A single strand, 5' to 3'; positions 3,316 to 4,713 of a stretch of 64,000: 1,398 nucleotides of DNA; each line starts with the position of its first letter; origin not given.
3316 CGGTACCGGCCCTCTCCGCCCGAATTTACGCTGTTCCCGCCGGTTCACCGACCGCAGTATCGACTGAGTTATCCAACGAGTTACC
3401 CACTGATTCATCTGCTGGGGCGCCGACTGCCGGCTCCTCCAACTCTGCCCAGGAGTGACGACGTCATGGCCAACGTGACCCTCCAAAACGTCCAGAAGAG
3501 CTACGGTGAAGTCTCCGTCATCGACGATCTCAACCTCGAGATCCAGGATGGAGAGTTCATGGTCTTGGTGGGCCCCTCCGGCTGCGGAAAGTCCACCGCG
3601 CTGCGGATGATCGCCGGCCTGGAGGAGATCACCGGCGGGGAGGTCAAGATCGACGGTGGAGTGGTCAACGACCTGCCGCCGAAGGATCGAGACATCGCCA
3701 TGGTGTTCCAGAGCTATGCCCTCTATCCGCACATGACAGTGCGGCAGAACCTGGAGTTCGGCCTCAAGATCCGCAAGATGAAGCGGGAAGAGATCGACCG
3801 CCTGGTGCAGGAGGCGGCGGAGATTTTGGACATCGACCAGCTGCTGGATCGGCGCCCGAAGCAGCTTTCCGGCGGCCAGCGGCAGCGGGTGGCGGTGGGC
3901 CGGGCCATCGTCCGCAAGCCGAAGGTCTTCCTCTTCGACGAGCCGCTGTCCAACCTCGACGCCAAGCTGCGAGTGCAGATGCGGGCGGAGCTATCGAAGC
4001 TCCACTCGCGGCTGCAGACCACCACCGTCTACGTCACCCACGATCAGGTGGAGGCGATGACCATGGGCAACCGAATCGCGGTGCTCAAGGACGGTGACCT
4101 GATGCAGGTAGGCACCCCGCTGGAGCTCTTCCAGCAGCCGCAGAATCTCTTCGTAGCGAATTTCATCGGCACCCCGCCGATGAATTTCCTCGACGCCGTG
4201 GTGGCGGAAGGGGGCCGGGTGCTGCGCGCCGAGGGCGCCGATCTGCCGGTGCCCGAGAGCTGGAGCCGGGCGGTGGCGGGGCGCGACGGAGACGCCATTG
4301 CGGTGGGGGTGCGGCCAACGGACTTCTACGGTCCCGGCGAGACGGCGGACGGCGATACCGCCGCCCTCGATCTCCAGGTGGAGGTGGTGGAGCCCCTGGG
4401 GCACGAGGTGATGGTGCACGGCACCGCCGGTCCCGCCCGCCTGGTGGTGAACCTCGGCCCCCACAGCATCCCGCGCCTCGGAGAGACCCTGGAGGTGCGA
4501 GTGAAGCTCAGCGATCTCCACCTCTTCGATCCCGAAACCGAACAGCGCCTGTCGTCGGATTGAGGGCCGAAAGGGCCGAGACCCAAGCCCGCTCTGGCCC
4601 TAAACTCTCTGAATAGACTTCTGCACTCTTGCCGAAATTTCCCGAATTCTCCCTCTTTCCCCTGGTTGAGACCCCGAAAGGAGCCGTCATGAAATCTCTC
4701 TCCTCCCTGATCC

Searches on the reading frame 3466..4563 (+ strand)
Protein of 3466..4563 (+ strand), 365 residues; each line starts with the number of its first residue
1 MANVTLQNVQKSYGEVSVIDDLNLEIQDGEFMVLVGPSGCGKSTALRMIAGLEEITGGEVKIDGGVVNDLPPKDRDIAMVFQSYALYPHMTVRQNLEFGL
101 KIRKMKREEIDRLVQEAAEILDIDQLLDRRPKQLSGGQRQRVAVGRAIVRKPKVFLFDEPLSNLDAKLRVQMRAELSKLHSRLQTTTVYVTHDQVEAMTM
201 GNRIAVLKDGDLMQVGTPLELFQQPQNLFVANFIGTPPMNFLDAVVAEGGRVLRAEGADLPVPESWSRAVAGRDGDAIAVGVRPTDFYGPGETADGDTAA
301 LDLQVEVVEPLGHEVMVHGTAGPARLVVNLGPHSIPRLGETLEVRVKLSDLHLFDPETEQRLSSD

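Call 105: search_protein_families(library=pfam, proteins=[window:3466-4563:+], max_evalue=0.0001)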
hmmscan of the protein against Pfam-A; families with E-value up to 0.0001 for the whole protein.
window:3466-4563:+ (365 aa): 4 families
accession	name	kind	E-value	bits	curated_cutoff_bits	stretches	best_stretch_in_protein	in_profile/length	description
PF00005.33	ABC_tran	-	2.1e-34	119.5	25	1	20-161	2-136/137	ABC transporter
PF17912.7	OB_MalK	-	1.6e-10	42.1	27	1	235-287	1-53/53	MalK OB fold domain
PF13304.12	AAA_21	-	1.8e-05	25.4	27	0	31-52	1-22/304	AAA domain, putative AbiEii toxin, Type IV TA system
PF02463.25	SMC_N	-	3.2e-05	23.9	40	0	28-204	23-211/220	RecF/RecN/SMC N terminal domain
